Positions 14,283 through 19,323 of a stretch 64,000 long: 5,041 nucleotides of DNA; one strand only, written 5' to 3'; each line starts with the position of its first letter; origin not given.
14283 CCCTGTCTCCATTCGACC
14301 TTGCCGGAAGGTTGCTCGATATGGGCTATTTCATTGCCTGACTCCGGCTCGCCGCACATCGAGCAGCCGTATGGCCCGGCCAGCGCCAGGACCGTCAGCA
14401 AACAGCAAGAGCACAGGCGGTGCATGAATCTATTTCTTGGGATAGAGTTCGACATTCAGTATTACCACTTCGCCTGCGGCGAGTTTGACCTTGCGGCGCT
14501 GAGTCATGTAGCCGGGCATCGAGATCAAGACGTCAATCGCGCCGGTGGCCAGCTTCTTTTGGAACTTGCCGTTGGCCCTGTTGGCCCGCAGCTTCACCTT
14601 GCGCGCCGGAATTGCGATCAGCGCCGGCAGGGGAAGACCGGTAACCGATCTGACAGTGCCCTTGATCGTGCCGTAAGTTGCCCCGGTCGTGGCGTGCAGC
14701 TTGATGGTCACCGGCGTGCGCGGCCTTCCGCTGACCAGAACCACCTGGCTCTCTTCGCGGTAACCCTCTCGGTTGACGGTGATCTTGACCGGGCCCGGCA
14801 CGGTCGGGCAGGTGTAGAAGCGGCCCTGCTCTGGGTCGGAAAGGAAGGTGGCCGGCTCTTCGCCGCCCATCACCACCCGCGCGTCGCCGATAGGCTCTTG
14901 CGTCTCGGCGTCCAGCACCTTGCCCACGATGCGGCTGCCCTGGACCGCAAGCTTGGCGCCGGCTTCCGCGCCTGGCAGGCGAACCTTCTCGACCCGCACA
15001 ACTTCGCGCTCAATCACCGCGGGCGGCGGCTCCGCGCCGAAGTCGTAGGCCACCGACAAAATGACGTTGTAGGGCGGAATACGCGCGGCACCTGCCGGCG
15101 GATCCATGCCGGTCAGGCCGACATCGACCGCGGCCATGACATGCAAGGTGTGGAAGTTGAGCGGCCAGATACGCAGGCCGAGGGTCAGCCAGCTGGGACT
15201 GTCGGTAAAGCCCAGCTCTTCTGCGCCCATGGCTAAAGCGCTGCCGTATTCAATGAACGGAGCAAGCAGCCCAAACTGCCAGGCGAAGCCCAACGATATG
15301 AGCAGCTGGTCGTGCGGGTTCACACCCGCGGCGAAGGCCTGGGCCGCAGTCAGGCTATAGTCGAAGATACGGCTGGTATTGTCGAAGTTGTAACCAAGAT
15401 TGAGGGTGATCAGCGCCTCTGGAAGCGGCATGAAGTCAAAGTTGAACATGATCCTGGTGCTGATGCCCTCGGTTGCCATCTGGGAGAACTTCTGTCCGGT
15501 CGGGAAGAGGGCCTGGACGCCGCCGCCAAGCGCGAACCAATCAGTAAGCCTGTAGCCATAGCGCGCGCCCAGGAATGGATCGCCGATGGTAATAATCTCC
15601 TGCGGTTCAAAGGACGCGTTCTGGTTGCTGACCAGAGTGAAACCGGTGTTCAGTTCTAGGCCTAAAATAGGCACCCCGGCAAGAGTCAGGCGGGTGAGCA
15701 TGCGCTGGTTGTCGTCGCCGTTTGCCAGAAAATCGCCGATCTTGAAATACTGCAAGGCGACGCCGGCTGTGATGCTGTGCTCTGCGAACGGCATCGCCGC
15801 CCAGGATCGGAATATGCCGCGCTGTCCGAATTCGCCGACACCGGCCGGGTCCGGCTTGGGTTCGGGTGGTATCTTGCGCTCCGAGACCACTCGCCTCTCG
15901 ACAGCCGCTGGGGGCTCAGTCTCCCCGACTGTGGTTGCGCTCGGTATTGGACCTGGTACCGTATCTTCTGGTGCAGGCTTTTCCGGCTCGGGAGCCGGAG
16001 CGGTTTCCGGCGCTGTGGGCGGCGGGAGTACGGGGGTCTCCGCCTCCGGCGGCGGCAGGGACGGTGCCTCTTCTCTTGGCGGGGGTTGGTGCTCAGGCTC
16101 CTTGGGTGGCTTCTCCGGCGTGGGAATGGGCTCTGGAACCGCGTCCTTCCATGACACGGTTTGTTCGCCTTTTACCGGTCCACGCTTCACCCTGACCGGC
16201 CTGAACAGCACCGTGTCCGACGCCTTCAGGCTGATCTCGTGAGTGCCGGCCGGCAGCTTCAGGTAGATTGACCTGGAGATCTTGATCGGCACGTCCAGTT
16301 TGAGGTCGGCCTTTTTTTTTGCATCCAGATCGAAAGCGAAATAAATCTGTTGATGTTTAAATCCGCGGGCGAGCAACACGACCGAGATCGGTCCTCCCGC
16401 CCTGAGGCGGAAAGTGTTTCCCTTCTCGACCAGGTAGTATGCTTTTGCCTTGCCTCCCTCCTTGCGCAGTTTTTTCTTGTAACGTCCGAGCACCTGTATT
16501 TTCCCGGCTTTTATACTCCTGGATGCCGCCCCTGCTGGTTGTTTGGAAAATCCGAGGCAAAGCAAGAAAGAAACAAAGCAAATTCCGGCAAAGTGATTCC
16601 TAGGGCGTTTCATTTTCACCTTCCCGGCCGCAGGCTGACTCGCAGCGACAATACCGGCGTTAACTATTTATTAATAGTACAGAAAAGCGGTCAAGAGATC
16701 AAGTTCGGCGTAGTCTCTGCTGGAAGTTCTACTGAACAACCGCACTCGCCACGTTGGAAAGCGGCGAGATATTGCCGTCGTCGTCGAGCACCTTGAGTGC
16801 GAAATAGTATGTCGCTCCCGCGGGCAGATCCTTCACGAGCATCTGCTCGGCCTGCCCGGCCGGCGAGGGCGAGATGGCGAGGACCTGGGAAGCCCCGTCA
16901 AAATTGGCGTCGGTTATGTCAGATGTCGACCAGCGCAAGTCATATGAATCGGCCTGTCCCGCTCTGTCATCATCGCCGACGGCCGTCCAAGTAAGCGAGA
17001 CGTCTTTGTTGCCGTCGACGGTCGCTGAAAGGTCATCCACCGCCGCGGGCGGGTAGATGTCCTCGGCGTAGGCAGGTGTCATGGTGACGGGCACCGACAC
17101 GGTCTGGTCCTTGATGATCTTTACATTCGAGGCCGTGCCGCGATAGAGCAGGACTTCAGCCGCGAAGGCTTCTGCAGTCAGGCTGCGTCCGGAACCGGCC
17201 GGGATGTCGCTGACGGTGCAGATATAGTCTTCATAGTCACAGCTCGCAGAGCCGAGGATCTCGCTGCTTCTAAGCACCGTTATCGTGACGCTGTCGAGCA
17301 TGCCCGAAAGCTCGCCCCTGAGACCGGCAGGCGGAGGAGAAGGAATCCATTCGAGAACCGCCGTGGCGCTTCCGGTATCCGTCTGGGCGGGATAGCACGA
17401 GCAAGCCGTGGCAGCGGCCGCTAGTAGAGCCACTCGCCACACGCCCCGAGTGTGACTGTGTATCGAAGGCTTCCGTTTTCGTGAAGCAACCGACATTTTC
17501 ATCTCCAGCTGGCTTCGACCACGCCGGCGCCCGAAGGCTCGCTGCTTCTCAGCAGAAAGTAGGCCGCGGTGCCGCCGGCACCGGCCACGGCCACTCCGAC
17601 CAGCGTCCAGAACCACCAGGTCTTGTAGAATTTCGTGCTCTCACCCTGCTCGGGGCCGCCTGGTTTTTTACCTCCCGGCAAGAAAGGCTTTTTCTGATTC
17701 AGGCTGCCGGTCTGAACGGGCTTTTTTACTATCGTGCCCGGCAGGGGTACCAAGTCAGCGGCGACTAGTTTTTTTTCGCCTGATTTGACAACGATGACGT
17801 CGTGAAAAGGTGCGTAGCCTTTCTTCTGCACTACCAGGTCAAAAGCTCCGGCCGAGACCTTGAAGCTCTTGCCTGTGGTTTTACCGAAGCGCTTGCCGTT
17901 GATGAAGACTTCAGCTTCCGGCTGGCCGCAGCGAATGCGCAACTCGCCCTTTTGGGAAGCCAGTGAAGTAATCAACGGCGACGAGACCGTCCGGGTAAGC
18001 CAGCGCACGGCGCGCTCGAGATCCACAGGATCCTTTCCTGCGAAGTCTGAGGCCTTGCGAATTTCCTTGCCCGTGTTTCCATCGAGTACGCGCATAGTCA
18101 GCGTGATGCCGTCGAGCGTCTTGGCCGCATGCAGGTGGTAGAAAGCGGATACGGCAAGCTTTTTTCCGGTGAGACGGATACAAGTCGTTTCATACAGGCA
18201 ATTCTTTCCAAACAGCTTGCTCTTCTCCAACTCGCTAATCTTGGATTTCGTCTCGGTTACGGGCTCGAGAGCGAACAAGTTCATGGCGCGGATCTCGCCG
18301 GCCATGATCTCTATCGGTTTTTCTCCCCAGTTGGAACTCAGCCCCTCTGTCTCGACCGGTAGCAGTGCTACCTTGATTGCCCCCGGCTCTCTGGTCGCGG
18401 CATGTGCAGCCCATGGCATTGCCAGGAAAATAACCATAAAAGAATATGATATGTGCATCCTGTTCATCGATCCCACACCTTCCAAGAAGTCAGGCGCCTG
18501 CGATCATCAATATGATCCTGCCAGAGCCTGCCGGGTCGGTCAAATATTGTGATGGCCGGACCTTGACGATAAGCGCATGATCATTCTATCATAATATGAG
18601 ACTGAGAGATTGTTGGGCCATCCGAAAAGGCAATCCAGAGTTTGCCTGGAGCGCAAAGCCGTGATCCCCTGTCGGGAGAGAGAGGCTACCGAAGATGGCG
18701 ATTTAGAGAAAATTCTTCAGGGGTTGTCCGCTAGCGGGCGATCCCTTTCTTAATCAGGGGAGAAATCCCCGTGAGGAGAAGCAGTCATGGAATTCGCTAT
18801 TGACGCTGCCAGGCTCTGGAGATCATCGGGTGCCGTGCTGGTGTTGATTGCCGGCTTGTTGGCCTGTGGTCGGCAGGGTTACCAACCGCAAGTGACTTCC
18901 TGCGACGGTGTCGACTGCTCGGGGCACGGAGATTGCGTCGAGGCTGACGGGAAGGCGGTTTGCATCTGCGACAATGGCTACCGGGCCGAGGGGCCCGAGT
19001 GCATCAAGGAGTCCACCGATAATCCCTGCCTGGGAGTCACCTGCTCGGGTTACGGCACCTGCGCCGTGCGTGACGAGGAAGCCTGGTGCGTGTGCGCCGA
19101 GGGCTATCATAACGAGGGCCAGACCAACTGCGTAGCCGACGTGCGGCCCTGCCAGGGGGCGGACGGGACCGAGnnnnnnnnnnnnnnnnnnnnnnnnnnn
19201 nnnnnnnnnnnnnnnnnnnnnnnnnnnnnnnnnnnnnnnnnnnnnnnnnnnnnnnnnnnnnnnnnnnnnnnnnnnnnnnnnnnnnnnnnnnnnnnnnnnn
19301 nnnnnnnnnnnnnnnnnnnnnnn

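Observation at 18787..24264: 1825-aa secreted protein built from about 21 tandem cysteine-rich repeats, ending in a proprotein-convertase P-domain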

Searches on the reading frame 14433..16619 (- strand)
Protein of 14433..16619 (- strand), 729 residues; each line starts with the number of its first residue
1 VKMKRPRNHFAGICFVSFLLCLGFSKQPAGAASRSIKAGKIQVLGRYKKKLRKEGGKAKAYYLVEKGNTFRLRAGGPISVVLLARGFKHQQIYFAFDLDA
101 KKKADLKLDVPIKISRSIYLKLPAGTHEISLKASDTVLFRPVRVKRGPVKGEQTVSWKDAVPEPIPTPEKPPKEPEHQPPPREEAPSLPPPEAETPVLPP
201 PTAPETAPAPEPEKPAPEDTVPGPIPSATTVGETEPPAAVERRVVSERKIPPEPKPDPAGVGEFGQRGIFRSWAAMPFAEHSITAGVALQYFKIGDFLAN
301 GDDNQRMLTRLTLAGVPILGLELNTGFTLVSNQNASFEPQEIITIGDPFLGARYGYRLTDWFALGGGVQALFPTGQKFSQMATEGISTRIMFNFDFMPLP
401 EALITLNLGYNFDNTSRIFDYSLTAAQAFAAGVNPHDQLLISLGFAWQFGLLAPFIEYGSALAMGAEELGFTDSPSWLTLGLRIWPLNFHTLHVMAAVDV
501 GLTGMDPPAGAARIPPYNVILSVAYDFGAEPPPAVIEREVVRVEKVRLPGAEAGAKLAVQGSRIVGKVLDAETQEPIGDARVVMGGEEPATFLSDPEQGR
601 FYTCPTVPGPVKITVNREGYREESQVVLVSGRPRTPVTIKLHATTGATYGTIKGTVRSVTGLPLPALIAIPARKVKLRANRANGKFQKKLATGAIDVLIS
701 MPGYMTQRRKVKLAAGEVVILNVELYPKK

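Call 10: search_protein_families(library=pfam, proteins=[window:14433-16619:-], max_evalue=0.001)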
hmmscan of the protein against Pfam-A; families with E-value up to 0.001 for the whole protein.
window:14433-16619:- (729 aa): 3 families
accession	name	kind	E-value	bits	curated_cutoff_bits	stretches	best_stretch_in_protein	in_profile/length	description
PF13620.12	CarboxypepD_reg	-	1.6e-15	57.7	32.3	2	564-641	2-81/82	Carboxypeptidase regulatory-like domain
PF13715.12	CarbopepD_reg_2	-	4e-09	36.8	32.2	0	564-643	1-78/88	CarboxypepD_reg-like domain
PF08308.17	PEGA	-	1.2e-05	25.5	20.8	0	690-727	32-69/71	PEGA domain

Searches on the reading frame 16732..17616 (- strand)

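Call 10: search_protein_families(library=pfam, proteins=[window:16732-17616:-], max_evalue=0.001)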
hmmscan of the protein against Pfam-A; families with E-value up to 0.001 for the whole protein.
window:16732-17616:- (295 aa): 1 family
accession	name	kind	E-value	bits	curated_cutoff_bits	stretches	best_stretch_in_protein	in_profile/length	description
PF00041.27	fn3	-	7.3e-06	26.6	25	1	192-289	2-80/84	Fibronectin type III domain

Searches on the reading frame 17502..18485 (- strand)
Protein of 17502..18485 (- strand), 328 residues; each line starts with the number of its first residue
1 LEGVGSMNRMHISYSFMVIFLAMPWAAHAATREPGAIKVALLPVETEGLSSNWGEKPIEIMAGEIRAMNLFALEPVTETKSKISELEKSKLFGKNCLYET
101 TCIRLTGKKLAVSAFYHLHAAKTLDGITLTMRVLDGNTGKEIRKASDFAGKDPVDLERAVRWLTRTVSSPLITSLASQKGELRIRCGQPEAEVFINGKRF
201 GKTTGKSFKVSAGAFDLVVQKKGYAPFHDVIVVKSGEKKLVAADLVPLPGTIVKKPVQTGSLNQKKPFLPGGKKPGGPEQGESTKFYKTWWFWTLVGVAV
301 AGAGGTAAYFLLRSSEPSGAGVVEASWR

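Call 10: search_protein_families(library=pfam, proteins=[window:17502-18485:-], max_evalue=0.001)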
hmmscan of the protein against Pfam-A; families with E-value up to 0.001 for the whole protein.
window:17502-18485:- (328 aa): 1 family
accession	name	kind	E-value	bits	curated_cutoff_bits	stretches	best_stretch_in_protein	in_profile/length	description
PF08308.17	PEGA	-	5.5e-08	33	20.8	1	180-242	2-64/71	PEGA domain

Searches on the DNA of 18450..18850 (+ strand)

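Call 77: search_rna_families(source=window, start=18450, end=18850, threshold=evalue, max_evalue=1)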
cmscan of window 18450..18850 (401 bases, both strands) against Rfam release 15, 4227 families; matches with E-value up to 1: 1.
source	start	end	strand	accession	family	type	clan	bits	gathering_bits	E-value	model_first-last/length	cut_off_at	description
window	18619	18693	+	RF01051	c-di-GMP-I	Cis-reg; riboswitch;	CL00126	25.8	35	0.0043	1-87/87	no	c-di-GMP-I riboswitch aptamer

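Call 80: search_rna_families(source=window, start=18560, end=18800, threshold=evalue, max_evalue=10, show_alignments=2)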
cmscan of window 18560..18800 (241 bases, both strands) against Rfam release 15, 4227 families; matches with E-value up to 10: 2.
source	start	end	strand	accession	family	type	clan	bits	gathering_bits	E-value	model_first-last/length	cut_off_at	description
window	18619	18693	+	RF01051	c-di-GMP-I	Cis-reg; riboswitch;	CL00126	25.8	35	0.0026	1-87/87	no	c-di-GMP-I riboswitch aptamer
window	18582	18753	+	RF04182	GibS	Gene; sRNA;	-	16.3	115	4.7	1-142/142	no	GibS sRNA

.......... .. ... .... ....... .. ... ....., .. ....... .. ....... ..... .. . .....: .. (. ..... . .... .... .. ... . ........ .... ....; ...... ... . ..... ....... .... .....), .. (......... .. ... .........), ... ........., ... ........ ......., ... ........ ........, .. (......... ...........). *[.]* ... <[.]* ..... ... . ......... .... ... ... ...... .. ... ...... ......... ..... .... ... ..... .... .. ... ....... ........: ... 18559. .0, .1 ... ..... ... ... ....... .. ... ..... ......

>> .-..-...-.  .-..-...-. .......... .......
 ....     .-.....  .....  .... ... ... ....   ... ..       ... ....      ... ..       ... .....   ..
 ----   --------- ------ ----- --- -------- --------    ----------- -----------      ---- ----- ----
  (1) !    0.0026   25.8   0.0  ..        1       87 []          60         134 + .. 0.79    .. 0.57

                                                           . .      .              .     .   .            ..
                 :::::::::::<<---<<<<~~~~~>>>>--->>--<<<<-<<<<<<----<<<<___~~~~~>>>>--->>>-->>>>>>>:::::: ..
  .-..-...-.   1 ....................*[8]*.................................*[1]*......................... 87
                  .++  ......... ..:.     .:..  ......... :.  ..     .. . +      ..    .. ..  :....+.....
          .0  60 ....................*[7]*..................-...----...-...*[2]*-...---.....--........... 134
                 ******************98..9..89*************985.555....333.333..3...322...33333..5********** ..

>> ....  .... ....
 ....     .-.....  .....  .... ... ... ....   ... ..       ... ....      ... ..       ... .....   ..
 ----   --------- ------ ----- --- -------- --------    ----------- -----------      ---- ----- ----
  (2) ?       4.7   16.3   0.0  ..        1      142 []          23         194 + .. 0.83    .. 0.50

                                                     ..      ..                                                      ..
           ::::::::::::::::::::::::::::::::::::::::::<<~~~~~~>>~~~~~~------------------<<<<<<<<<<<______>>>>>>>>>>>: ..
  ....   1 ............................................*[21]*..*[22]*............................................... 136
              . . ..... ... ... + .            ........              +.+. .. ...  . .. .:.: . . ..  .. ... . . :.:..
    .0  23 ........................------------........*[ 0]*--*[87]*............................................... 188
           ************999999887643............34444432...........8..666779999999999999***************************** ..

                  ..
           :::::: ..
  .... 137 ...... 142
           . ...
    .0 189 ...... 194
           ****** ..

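Call 102: build_rna_model(alignment_id=A5, structure=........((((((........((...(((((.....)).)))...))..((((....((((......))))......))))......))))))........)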
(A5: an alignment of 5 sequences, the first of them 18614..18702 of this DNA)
Model R1 built from alignment A5 (5 sequences, 102 columns); structure: as given.
model positions 89; base pairs 21; branch points 1; effective number of sequences 1.24; information 0.641 bits per position. Calibrated on 0.2 Mb of random sequence (short: E-values are rough).
structure used (alignment columns):
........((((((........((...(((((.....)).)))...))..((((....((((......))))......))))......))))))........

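Call 103: search_with_rna_model(model_id=R1, sources=[window, L001, L002, L003, L004, L007, L008, L009, L010, L011, L012, L013, L014, L015, L016, L017, L018, L019, L020, L021, L022, L023, L024, L026, L027, L028, L029, L030, L031], max_evalue=1)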
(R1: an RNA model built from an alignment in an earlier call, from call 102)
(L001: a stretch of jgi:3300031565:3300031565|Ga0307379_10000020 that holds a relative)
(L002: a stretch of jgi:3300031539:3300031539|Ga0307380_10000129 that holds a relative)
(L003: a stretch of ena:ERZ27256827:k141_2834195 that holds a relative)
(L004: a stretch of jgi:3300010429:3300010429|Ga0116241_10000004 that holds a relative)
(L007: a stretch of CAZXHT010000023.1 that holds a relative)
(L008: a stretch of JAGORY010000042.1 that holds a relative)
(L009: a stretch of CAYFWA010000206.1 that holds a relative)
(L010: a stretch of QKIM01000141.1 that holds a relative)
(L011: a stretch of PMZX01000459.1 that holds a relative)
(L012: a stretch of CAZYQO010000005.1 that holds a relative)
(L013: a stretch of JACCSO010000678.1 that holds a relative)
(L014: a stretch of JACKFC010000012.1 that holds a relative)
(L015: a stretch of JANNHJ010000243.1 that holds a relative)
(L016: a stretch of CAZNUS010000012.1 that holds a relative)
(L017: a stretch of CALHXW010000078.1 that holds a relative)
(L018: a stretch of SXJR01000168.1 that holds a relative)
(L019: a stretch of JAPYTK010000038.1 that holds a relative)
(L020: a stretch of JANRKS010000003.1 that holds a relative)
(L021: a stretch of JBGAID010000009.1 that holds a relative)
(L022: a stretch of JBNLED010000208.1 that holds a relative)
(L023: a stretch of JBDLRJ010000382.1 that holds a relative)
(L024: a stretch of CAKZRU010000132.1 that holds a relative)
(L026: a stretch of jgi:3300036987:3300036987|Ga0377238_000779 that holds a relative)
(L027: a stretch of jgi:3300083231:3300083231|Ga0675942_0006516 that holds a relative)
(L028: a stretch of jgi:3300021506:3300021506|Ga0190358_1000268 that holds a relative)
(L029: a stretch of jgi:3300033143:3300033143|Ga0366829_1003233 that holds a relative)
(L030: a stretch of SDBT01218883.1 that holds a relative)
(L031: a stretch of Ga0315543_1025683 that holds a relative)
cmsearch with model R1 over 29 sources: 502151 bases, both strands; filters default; matches with E-value up to 1: 7.
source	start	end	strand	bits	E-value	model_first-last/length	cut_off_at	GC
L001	360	448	+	112.4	5.6e-37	1-89/89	no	0.62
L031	1518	1606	-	111.4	1.3e-36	1-89/89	no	0.61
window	18615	18703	+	105.7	1.5e-34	1-89/89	no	0.58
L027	2320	2410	+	91.1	2.7e-29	1-89/89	no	0.59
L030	554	642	+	88.9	1.7e-28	1-89/89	no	0.55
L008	9584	9662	-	14.8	0.09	16-77/89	no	0.62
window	9923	9998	-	12.8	0.49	1-89/89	no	0.61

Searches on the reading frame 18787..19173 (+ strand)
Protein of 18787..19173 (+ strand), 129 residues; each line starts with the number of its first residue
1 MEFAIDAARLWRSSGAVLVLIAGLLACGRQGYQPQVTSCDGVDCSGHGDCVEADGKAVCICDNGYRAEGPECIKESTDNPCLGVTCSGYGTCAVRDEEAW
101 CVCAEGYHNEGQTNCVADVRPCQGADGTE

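Call 13: search_protein_families(library=pfam, proteins=[window:18787-19173:+], max_evalue=10)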
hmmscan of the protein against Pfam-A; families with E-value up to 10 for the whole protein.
seq(129 aa): 16 families
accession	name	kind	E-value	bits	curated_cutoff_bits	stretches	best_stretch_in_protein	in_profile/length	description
PF00008.33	EGF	-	3.6e-07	30.8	21.5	2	39-66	1-29/32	EGF-like domain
PF23106.1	EGF_Teneurin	-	3.7e-06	27.3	24.3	2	42-72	3-27/30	Teneurin-like EGF domain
PF07974.19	EGF_2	-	0.00038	21.2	22.1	2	39-72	1-32/32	EGF-like domain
PF12946.13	EGF_MSP1_1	-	0.00081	19.8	27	1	39-73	2-37/37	MSP1 EGF domain 1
PF06247.17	Plasmod_Pvs28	-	0.0028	18.1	26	2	80-111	1-37/41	Pvs28 EGF domain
PF21795.3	JAG1-like_EGF2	-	0.015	15.8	27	1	47-65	2-17/25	Protein jagged-1-like, atypical EGF2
PF12661.13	hEGF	-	0.023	15.6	29.3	1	44-65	1-22/22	Human growth factor-like EGF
PF12662.13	cEGF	-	0.056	13.8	26.6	2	101-116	4-20/24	Complement Clr-like EGF-like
PF12947.13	EGF_3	-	0.073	13.8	28.5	1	43-72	7-36/36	EGF domain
PF14670.12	FXa_inhibition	-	0.29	11.8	33.4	2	44-66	8-28/36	Coagulation Factor Xa inhibitory site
PF25478.1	EGF_Mua-3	-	0.3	11.6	27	2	86-107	7-29/48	Transmembrane cell adhesion receptor mua-3-like, EGF-like domain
PF16839.10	Antimicrobial25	-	0.39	11.2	27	0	36-63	19-45/54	Nematode antimicrobial peptide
PF01683.23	EB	-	4.2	7.9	24.3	1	42-72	26-52/52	EB module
PF07645.21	EGF_CA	-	5.1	7.8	27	1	43-72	11-43/43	Calcium-binding EGF domain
PF23308.1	TSP1_TSH7A-B_C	-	6.7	7.1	27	1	97-107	12-22/40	THS7A/B C-terminal TSP1 domain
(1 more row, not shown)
